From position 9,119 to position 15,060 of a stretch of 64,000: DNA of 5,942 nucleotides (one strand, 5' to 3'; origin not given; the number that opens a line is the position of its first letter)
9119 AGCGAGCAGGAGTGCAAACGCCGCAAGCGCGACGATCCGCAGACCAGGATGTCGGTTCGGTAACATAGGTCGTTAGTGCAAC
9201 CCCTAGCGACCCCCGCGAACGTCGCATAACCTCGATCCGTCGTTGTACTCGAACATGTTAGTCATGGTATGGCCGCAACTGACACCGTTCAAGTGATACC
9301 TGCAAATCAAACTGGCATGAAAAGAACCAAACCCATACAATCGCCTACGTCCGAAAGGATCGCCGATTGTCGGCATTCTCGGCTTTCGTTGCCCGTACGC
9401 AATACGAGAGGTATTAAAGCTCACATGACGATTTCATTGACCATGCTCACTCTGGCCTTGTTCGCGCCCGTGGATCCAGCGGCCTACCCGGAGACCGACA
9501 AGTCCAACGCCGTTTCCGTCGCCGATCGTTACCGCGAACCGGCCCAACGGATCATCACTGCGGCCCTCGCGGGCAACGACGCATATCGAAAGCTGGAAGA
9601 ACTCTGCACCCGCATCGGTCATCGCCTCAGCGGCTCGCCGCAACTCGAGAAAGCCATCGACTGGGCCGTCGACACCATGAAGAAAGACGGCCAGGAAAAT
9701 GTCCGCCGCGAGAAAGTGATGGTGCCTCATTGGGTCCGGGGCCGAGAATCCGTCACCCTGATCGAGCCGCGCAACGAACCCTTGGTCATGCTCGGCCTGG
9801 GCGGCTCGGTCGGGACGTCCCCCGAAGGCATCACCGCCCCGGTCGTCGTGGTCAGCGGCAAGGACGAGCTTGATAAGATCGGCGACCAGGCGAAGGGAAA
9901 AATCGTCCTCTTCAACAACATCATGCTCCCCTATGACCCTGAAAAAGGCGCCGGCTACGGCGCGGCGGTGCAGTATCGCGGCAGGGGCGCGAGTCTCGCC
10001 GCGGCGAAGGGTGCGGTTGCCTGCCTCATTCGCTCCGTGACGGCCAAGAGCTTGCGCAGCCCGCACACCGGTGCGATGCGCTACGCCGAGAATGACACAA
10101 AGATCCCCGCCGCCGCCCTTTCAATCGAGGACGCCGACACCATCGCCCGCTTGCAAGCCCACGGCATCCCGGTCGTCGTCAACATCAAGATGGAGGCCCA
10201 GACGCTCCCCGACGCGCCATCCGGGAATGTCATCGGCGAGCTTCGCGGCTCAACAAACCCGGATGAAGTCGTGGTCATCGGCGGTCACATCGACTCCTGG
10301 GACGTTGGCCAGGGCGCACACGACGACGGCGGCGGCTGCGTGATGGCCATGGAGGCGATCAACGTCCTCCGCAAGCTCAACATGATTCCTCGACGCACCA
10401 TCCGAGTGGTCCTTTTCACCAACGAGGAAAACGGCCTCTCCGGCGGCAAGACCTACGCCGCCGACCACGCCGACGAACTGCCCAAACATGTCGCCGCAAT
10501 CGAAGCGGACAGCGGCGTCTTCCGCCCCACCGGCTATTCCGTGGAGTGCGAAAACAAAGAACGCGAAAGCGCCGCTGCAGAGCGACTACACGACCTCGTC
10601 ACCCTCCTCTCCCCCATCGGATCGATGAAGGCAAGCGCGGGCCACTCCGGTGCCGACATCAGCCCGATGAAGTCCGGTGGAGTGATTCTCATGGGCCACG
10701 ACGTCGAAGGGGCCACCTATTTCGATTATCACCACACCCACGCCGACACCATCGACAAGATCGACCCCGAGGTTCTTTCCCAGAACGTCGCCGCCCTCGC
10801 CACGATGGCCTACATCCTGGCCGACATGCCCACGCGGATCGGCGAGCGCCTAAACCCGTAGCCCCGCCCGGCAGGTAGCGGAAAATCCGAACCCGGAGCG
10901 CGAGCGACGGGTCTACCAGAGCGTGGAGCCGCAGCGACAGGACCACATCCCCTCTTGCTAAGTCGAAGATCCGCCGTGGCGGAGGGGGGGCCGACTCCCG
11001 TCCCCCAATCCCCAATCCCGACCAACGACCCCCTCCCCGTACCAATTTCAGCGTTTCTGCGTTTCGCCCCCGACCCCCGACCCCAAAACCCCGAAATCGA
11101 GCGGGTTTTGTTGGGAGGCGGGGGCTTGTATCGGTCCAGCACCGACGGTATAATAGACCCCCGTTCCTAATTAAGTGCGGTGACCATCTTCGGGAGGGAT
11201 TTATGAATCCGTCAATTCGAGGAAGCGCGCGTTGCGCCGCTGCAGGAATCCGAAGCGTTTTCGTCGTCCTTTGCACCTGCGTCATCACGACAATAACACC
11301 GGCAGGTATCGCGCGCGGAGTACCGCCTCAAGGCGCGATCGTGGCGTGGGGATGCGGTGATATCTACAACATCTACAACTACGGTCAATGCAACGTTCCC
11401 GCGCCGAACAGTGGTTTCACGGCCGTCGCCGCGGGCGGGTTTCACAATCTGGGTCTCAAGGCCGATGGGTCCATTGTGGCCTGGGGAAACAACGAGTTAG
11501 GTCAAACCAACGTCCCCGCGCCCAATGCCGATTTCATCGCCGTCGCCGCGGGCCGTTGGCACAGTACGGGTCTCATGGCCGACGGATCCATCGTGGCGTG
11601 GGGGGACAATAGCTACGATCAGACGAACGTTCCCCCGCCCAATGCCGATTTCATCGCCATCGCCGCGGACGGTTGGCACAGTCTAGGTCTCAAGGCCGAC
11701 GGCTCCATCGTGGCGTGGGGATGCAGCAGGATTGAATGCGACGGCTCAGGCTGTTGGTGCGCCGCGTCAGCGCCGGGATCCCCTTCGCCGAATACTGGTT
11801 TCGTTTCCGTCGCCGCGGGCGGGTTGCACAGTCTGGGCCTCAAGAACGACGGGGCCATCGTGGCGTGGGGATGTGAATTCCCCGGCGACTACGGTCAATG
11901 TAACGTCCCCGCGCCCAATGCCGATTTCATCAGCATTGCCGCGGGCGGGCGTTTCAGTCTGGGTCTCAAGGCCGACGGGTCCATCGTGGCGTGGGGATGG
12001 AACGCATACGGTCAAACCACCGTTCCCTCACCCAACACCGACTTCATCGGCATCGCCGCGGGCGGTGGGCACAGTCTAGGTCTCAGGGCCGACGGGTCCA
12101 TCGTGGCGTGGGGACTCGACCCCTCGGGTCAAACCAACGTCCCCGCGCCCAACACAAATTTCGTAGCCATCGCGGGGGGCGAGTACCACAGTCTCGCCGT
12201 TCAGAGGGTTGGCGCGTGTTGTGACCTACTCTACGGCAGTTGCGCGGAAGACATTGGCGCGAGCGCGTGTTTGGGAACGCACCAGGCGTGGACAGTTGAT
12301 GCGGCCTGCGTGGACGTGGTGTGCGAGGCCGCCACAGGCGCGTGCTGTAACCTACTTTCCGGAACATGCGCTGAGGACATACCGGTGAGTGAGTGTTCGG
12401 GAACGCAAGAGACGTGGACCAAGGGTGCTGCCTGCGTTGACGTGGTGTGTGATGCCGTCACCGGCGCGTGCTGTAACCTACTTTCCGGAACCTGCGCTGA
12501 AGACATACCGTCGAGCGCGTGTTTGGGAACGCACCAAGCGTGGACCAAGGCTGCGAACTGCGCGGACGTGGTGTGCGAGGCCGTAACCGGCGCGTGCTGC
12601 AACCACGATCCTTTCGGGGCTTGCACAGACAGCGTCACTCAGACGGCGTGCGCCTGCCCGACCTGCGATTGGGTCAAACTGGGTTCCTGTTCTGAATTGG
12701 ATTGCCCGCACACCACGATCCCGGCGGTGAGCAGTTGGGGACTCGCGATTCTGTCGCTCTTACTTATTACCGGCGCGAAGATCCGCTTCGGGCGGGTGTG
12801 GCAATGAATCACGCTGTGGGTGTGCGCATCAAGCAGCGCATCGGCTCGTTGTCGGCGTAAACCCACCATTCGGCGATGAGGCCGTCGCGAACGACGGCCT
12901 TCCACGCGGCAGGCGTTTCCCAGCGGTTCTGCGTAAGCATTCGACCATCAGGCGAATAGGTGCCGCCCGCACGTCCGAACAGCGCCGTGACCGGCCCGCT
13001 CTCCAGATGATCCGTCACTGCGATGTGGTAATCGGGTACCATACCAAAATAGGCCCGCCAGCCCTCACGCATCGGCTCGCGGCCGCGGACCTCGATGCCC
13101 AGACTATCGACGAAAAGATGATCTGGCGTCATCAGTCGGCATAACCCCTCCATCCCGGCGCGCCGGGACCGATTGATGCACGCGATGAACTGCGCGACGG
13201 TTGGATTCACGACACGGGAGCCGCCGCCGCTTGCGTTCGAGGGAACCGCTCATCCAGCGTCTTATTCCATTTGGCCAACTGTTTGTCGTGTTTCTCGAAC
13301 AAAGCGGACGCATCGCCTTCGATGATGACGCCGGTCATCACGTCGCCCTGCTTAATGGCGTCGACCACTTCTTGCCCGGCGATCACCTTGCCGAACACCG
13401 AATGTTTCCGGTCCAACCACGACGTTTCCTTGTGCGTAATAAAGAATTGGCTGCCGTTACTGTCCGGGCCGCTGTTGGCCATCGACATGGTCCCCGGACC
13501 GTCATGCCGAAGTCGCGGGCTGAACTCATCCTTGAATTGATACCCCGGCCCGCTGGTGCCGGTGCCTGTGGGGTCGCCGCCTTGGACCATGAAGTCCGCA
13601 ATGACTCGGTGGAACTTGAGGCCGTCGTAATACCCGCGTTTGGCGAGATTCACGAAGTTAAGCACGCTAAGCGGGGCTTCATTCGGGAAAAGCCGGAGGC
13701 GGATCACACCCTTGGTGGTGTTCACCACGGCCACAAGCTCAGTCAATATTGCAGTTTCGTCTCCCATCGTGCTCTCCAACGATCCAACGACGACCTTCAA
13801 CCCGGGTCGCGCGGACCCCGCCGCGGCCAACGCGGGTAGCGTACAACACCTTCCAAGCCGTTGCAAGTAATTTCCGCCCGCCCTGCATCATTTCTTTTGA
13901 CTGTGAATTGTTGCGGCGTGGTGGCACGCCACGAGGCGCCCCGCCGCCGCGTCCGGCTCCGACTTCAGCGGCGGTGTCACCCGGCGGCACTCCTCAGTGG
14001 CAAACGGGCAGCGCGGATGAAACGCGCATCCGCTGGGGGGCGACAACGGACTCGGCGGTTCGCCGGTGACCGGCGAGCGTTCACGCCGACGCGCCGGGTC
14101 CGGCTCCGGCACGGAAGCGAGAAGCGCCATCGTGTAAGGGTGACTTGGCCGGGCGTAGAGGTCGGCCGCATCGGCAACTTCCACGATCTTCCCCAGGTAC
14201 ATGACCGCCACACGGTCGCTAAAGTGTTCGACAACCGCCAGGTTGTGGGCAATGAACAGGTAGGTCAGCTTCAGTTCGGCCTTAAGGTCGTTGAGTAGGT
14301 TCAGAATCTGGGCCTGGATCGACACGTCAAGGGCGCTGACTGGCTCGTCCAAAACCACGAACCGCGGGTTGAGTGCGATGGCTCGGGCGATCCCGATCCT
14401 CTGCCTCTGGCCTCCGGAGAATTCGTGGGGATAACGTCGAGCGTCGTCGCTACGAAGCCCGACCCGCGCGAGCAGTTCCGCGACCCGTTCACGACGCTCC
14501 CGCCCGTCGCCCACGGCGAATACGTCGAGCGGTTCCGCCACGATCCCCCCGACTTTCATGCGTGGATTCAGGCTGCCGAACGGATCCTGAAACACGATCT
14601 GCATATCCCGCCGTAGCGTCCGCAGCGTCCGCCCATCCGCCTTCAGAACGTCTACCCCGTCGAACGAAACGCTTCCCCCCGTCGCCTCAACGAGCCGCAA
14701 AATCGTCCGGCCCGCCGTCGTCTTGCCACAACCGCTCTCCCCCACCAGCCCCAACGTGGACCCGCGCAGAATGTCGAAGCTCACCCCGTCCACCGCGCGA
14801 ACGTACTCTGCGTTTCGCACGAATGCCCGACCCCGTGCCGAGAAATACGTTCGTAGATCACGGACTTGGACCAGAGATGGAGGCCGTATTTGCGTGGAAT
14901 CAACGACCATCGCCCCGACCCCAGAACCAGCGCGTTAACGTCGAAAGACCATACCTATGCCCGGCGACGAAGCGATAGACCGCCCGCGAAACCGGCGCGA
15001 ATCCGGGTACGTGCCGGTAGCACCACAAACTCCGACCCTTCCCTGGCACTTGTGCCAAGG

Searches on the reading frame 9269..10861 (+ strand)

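Call 90: search_protein_families(library=pfam, proteins=[window:9269-10861:+], max_evalue=0.001)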
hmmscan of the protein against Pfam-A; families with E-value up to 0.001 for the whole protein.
window:9269-10861:+ (530 aa): 3 families
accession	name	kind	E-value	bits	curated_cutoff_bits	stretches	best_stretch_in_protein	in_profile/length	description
PF04389.22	Peptidase_M28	-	1.2e-28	100.6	21.3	1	320-511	1-190/193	Peptidase family M28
PF01546.33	Peptidase_M20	-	3.5e-06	27.5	24.6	1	347-411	30-96/206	Peptidase family M20/M25/M40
PF02225.27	PA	-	9.5e-05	22.9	23.9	1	189-292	2-95/95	PA domain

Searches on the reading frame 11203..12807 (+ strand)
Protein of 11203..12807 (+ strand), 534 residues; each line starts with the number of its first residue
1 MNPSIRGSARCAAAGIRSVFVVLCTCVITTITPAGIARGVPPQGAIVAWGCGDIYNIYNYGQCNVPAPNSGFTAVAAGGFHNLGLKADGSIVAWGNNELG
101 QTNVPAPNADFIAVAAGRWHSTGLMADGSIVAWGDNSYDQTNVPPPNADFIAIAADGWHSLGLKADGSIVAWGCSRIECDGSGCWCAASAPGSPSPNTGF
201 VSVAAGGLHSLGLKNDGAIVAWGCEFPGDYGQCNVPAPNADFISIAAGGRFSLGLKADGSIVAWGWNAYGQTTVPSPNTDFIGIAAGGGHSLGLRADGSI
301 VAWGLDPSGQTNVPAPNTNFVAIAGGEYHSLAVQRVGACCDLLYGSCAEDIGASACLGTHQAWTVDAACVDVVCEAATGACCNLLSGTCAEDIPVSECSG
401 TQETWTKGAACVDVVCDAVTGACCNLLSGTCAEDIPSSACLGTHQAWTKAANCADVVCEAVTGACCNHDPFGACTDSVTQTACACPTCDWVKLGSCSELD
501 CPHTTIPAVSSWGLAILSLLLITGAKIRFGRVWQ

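Call 90: search_protein_families(library=pfam, proteins=[window:11203-12807:+], max_evalue=0.001)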
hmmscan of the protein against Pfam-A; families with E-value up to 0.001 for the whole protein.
window:11203-12807:+ (534 aa): 4 families
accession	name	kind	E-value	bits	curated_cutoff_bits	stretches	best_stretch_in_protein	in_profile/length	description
PF13540.12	RCC1_2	-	7.8e-47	156.4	22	5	243-271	2-30/30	Regulator of chromosome condensation (RCC1) repeat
PF25390.1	WD40_RLD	-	6.2e-37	128.2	150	2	146-339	29-267/363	RCC1-like domain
PF00415.24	RCC1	-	4e-05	24.5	21.7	0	314-333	30-50/50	Regulator of chromosome condensation (RCC1) repeat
PF06890.18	Phage_Mu_Gp45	-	5e-05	23.6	24.1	0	267-292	33-58/68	Bacteriophage Mu Gp45, N-terminal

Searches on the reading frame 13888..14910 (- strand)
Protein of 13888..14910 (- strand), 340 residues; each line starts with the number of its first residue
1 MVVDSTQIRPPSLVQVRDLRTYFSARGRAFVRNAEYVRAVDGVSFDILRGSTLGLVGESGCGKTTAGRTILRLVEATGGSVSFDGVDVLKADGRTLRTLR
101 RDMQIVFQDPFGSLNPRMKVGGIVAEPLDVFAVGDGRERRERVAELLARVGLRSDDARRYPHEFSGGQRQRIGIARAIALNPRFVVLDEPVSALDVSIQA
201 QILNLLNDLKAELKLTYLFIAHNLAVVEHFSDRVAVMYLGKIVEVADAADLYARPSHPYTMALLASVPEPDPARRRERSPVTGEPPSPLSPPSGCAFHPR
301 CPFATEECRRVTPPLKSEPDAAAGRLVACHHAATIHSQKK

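Call 90: search_protein_families(library=pfam, proteins=[window:13888-14910:-], max_evalue=0.001)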
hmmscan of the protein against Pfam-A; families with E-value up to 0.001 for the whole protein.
window:13888-14910:- (340 aa): 3 families
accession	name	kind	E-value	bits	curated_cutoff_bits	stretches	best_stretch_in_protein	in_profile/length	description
PF00005.33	ABC_tran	-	5.9e-30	105.1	25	1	41-191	2-136/137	ABC transporter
PF08352.17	oligo_HPY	-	2.6e-21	76.2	27.1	1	243-308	1-65/65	Oligopeptide/dipeptide transporter, C-terminal region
PF13304.12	AAA_21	-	1.7e-06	28.7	27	1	153-215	227-291/304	AAA domain, putative AbiEii toxin, Type IV TA system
